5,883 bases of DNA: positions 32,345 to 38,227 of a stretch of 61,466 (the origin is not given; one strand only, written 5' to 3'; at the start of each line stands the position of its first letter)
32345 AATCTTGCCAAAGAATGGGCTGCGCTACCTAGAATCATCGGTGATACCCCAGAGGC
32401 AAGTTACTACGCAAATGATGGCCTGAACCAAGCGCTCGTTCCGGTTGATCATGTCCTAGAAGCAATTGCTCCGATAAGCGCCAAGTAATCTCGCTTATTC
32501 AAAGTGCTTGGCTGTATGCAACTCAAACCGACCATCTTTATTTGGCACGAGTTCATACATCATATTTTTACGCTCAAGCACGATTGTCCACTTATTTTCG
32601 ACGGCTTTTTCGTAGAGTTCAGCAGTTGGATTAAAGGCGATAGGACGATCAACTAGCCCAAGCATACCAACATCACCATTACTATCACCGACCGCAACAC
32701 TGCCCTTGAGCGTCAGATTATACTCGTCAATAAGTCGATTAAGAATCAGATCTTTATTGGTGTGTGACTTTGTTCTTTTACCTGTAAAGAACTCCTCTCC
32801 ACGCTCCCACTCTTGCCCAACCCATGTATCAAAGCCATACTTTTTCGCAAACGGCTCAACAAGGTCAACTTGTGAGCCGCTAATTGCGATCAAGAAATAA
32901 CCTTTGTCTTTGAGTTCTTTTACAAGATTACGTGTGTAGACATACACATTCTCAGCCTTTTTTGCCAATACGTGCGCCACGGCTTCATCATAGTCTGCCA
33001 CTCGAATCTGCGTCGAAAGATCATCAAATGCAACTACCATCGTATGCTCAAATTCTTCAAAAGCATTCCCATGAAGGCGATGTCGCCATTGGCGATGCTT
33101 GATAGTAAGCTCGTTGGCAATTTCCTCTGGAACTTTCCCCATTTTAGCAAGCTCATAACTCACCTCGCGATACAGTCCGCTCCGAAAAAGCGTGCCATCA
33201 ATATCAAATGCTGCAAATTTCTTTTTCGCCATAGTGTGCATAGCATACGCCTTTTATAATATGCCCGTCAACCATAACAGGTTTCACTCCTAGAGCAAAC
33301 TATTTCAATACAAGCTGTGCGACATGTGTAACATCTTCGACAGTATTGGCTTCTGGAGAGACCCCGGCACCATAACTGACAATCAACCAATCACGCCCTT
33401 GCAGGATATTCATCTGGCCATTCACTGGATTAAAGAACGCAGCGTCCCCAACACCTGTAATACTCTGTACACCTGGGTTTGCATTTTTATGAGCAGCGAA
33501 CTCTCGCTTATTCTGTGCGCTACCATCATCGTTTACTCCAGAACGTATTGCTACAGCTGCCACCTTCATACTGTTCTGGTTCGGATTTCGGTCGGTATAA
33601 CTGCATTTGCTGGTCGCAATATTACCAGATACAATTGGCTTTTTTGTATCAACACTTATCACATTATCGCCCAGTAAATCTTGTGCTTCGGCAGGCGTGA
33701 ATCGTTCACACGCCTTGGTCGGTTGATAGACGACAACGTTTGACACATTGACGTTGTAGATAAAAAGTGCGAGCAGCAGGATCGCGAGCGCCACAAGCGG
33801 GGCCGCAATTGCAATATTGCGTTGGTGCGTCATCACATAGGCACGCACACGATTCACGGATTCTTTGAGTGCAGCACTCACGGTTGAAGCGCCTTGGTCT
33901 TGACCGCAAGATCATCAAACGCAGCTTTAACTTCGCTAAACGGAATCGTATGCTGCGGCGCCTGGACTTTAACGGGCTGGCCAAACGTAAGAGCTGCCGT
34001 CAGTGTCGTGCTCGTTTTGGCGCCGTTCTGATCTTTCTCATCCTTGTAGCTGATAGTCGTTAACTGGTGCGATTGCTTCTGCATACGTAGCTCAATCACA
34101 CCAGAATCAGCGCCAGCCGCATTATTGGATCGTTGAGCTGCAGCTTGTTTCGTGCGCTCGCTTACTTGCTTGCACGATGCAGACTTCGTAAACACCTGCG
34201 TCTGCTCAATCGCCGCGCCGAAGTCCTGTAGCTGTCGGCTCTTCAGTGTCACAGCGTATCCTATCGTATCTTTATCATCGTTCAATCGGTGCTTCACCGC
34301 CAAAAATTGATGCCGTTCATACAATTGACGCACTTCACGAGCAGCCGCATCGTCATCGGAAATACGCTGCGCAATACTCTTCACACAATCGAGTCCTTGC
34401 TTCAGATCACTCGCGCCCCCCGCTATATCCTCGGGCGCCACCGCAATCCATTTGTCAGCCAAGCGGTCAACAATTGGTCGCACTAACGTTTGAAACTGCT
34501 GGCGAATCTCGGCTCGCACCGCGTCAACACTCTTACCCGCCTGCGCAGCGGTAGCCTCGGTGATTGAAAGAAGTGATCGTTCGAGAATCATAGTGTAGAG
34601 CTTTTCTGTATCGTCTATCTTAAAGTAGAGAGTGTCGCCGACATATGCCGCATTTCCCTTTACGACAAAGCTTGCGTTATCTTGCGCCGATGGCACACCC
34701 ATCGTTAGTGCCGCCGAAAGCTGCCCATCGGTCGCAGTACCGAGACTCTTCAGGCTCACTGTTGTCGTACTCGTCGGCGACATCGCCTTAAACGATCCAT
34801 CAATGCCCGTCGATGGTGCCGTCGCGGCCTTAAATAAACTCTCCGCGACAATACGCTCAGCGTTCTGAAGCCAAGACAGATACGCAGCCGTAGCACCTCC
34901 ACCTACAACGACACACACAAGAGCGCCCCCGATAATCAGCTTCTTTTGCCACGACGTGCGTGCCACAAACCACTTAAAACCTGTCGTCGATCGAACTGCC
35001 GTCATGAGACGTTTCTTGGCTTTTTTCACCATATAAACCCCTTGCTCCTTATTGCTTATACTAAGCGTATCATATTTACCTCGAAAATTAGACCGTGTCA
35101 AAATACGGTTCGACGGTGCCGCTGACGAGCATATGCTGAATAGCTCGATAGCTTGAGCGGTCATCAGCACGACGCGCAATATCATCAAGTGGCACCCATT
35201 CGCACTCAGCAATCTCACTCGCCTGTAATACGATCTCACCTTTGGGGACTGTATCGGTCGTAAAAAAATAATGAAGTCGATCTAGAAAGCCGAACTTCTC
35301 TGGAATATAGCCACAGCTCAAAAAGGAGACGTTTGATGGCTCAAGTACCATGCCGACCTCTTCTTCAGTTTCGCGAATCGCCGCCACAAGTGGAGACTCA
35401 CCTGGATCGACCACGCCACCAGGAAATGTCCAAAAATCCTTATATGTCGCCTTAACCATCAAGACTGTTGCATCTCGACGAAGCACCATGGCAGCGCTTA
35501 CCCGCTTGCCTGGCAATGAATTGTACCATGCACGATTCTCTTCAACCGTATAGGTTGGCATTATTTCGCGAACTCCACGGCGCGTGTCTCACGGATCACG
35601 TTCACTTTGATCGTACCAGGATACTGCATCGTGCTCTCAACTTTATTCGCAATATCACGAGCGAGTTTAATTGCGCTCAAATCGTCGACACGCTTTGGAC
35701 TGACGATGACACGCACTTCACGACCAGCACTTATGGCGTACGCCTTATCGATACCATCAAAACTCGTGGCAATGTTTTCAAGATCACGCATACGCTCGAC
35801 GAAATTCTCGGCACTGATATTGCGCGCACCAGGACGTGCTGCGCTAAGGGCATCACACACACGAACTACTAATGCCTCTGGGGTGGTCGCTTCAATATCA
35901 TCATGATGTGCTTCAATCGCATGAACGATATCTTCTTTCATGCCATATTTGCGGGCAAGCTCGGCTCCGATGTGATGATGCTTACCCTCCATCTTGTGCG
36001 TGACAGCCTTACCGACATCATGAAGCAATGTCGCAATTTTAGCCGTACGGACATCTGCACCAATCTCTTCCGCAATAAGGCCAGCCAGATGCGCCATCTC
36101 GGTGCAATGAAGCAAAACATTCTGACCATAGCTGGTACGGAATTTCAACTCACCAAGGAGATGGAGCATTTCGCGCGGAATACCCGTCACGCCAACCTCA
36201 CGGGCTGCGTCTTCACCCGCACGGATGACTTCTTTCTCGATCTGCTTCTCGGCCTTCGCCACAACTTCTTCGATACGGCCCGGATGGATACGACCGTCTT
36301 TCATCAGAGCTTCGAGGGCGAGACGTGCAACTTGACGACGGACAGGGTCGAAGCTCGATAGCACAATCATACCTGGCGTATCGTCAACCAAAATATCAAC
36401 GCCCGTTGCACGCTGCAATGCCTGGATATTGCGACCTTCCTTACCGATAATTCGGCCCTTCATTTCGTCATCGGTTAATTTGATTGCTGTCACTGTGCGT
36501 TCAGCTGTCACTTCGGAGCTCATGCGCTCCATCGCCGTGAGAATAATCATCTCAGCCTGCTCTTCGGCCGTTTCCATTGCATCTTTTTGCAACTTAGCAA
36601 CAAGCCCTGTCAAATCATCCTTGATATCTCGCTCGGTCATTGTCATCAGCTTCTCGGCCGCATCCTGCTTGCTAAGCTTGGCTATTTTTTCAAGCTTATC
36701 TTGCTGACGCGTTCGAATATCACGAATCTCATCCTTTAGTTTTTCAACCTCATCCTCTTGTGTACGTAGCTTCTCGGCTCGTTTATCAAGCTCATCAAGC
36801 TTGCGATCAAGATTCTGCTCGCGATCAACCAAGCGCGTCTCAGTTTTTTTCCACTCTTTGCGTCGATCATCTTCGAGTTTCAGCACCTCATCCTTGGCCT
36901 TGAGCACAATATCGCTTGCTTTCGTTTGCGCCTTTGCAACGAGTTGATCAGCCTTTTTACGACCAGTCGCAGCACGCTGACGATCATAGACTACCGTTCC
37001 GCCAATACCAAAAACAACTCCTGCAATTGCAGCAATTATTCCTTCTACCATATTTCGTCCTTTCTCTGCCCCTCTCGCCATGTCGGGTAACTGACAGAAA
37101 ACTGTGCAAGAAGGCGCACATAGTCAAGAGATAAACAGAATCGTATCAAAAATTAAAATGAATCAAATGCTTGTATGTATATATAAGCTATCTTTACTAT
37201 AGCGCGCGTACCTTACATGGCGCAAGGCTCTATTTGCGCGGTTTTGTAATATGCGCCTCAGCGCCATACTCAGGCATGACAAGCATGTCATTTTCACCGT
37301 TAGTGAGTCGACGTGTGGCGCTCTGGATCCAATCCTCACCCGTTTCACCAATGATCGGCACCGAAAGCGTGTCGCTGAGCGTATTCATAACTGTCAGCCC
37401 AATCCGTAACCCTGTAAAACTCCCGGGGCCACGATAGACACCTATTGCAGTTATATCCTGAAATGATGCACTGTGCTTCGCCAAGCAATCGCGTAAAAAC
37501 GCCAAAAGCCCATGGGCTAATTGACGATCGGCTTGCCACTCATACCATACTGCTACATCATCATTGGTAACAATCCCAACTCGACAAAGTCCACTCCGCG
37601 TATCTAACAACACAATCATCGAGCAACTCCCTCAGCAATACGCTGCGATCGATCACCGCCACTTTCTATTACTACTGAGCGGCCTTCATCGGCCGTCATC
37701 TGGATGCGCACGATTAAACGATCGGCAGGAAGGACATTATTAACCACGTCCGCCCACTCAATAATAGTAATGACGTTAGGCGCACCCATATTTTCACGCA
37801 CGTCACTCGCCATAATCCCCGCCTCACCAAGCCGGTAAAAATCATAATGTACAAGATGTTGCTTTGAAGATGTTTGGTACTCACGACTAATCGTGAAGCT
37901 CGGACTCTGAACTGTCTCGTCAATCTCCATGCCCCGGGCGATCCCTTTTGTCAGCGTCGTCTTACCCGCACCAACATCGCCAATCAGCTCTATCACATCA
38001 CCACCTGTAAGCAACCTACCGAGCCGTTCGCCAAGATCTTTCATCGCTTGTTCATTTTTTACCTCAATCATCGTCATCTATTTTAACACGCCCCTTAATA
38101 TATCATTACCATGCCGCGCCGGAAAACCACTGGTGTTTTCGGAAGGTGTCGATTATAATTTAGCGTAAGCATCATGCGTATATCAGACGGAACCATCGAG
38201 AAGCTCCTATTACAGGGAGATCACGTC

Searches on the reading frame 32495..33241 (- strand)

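Call 87: search_protein_families(library=pfam, proteins=[window:32495-33241:-], max_evalue=0.0001)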
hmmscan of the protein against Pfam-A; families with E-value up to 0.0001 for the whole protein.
window:32495-33241:- (248 aa): 3 families
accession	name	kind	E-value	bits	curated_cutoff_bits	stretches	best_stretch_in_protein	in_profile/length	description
PF12710.13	HAD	-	7.1e-17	62.9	27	1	10-194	1-188/189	haloacid dehalogenase-like hydrolase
PF00702.32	Hydrolase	-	2.1e-11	45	26.4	1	10-194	4-187/191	haloacid dehalogenase-like hydrolase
PF08282.18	Hydrolase_3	-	3.5e-08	33.9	20.9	0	158-203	183-228/255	haloacid dehalogenase-like hydrolase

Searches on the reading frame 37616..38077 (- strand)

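Call 14: search_protein_families(library=pfam, proteins=[window:37616-38077:-], max_evalue=0.001)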
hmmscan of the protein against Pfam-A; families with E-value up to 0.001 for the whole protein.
window:37616-38077:- (153 aa): 1 family
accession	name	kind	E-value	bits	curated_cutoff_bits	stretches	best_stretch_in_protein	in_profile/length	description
PF02367.23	TsaE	-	2.5e-33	115.2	26.6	1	7-133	2-126/128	Threonylcarbamoyl adenosine biosynthesis protein TsaE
